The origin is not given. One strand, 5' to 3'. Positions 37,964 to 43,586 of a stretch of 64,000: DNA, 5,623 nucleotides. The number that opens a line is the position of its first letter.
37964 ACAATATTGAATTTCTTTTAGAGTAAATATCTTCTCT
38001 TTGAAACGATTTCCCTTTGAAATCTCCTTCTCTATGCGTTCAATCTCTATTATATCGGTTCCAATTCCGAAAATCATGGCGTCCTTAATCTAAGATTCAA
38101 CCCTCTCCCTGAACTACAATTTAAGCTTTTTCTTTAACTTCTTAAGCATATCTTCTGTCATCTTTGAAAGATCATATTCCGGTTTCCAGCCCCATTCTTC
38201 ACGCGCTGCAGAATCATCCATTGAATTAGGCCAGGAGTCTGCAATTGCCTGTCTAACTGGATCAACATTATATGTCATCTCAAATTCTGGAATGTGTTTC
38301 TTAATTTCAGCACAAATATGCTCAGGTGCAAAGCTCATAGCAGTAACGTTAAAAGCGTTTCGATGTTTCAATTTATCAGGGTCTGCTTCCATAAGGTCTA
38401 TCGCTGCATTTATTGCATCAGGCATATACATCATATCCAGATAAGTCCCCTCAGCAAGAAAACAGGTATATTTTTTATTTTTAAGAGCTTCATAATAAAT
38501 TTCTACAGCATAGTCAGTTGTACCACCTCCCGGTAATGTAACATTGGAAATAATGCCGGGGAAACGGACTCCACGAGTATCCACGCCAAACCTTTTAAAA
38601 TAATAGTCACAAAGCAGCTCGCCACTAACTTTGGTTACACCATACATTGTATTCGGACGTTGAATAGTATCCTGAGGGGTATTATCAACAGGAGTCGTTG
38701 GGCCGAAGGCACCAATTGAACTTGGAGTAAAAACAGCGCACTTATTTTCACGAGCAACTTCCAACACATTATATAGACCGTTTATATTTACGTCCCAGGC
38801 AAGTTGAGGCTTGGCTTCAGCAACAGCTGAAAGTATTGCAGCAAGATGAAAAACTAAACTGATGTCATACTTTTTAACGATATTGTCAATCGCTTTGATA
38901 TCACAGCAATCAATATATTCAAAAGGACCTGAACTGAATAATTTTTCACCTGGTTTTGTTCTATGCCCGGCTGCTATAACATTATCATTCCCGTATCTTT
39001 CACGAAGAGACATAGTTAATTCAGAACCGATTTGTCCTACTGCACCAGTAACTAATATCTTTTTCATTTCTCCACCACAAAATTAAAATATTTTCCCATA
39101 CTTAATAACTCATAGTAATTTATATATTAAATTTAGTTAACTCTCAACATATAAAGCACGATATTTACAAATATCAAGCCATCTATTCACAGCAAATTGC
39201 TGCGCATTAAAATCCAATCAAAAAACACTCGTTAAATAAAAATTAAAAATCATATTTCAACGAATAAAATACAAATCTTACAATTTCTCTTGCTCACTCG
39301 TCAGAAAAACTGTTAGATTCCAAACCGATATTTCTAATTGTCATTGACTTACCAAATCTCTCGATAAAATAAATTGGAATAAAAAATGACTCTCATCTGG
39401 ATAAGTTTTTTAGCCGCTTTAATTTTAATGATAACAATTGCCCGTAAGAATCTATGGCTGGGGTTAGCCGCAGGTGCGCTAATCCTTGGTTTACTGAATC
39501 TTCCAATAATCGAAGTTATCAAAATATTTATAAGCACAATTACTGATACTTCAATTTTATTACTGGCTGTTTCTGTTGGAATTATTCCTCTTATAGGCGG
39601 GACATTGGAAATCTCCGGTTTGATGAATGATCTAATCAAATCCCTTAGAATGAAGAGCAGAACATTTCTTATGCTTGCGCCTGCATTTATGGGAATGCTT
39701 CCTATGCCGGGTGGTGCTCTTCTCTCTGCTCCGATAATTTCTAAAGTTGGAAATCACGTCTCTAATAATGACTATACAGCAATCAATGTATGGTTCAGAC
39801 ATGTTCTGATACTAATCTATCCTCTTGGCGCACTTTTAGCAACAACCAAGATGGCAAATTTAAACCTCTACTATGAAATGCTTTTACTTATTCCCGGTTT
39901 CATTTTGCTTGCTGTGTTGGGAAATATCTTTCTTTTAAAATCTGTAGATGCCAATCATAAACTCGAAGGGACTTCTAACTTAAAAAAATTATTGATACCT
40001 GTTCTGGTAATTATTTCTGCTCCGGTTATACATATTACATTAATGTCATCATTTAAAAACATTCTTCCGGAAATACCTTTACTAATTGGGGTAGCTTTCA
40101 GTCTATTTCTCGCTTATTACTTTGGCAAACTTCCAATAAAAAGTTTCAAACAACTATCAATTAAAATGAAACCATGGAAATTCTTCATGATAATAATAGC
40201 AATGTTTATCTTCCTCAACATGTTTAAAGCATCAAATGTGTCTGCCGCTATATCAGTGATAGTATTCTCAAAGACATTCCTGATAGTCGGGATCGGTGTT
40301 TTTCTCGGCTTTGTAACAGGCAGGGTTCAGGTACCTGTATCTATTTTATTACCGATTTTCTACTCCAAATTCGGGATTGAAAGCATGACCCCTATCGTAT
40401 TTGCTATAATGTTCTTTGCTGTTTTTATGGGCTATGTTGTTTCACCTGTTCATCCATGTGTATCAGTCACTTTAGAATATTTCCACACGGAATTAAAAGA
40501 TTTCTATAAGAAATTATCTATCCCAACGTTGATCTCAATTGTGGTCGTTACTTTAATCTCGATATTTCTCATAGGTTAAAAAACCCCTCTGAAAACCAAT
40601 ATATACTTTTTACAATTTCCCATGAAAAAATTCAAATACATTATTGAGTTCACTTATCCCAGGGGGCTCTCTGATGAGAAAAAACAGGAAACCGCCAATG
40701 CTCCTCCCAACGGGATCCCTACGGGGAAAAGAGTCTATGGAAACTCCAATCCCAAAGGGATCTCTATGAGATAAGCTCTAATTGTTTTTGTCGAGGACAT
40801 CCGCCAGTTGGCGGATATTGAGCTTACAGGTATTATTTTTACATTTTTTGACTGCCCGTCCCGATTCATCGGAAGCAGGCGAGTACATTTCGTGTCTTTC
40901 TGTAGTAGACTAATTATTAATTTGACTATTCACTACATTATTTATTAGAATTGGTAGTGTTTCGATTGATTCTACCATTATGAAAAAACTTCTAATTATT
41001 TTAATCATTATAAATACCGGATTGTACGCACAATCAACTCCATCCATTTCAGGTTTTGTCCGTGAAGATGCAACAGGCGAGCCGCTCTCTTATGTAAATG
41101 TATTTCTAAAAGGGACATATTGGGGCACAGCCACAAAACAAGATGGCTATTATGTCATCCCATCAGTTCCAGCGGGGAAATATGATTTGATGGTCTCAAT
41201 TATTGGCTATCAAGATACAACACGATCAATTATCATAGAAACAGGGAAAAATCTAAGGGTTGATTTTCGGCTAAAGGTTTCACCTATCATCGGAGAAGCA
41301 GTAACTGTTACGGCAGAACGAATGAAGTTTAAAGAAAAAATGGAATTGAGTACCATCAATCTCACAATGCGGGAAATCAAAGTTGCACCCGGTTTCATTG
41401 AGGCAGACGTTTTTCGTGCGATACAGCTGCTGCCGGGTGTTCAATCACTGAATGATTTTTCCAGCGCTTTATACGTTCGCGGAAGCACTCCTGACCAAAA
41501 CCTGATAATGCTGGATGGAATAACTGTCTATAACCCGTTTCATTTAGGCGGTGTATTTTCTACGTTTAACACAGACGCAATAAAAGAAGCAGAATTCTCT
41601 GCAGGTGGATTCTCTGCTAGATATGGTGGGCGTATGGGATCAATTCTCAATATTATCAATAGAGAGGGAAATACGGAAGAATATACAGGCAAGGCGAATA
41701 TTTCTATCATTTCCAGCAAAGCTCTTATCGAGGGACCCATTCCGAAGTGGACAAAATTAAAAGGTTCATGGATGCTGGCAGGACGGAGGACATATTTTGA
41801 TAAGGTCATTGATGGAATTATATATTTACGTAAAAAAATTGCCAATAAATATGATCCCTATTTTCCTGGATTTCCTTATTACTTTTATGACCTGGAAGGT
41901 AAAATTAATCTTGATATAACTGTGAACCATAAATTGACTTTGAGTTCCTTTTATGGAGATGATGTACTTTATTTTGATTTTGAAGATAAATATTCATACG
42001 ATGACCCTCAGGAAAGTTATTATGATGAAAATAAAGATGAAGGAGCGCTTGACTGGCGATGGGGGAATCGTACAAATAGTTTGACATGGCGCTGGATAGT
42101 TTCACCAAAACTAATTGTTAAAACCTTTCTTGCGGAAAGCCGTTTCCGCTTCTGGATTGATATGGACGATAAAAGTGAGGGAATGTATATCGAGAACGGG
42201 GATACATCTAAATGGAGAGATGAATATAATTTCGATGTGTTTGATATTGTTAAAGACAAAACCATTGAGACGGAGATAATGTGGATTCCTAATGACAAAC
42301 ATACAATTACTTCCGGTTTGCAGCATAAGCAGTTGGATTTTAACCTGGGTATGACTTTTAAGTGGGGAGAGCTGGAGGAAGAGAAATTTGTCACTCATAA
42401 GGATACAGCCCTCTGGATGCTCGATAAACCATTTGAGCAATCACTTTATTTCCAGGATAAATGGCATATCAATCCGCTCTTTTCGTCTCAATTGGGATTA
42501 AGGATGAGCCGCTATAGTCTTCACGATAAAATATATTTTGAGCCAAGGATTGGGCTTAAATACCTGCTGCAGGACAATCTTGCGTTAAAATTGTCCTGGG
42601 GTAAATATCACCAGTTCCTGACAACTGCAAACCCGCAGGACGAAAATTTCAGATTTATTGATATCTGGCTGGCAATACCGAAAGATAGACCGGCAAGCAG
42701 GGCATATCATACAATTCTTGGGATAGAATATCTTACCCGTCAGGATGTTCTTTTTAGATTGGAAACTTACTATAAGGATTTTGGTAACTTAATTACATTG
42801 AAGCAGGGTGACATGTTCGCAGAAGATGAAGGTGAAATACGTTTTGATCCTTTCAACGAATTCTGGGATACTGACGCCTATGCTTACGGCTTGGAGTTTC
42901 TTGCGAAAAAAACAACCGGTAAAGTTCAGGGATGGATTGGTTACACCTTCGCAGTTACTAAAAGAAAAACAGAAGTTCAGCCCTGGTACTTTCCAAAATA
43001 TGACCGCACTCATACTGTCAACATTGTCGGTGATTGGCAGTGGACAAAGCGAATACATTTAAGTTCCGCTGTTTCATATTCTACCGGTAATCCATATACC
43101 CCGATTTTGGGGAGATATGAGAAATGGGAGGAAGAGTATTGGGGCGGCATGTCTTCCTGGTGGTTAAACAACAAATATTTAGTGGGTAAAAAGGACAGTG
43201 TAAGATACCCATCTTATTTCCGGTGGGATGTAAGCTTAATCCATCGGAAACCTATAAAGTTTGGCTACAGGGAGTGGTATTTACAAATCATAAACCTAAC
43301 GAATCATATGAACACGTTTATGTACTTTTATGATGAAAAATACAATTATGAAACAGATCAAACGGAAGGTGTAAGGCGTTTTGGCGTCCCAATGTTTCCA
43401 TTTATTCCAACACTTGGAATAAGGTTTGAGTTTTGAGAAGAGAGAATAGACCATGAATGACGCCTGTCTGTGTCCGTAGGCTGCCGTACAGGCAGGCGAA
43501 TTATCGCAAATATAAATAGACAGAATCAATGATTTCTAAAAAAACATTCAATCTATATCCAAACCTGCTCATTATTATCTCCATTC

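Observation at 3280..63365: Intergenic space is colonised by a combinatorial 'beads-on-a-string' system of short GC-rich hairpin modules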

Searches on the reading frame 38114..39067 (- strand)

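Call 67: search_protein_families(library=pfam, proteins=[window:38114-39067:-], max_evalue=0.001)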
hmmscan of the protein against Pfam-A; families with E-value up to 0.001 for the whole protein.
window:38114-39067:- (317 aa): 6 families
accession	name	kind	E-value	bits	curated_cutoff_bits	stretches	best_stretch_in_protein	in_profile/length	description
PF01370.27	Epimerase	-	4.1e-27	95.6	20.9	1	4-241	1-239/240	NAD dependent epimerase/dehydratase family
PF16363.11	GDP_Man_Dehyd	-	2.5e-23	83.5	27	1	5-307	1-332/332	GDP-mannose 4,6 dehydratase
PF04321.23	RmlD_sub_bind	-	7.3e-14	52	27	1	3-155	2-138/287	RmlD substrate binding domain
PF01073.25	3Beta_HSD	-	2.3e-08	33.8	22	1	5-130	1-132/280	3-beta hydroxysteroid dehydrogenase/isomerase family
PF02719.21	Polysacc_synt_2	-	2.2e-07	30.8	20.2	1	4-113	1-123/293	Polysaccharide biosynthesis protein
PF07993.18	NAD_binding_4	-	3.1e-07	30.2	20.1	1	68-212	88-248/258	Male sterility protein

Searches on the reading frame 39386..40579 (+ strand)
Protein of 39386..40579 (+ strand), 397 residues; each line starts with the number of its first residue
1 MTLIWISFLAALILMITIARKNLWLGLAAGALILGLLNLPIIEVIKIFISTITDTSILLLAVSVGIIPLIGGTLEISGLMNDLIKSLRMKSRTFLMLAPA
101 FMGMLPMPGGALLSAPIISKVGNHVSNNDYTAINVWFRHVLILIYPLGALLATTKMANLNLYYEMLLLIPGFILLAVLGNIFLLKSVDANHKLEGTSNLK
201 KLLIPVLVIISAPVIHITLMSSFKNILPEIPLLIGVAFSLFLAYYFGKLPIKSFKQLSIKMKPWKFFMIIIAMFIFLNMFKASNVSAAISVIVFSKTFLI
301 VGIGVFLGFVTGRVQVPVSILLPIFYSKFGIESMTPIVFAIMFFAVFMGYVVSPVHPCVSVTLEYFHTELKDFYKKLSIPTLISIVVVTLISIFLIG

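Call 67: search_protein_families(library=pfam, proteins=[window:39386-40579:+], max_evalue=0.001)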
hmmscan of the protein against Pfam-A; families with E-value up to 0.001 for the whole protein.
window:39386-40579:+ (397 aa): 1 family
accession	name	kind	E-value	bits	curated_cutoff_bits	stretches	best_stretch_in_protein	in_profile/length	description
PF04165.18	DUF401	-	1.3e-24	87.7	24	1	11-391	11-389/393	Protein of unknown function (DUF401)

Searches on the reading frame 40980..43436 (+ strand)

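Call 10: search_protein_families(library=pfam, proteins=[window:40980-43436:+])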
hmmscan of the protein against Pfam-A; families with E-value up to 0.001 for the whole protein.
window:40980-43436:+ (818 aa): 4 families
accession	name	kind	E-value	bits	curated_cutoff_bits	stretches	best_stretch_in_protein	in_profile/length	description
PF13715.12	CarbopepD_reg_2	-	3.6e-19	69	32.2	1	23-110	1-88/88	CarboxypepD_reg-like domain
PF13620.12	CarboxypepD_reg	-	3.3e-17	63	32.3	1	22-99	1-82/82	Carboxypeptidase regulatory-like domain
PF07715.20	Plug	-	1.8e-09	38.5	23.9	1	143-218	24-102/107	TonB-dependent Receptor Plug Domain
PF25183.1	OMP_b-brl_4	-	0.00058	18.8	30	0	486-510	367-391/838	Outer membrane beta barrel domain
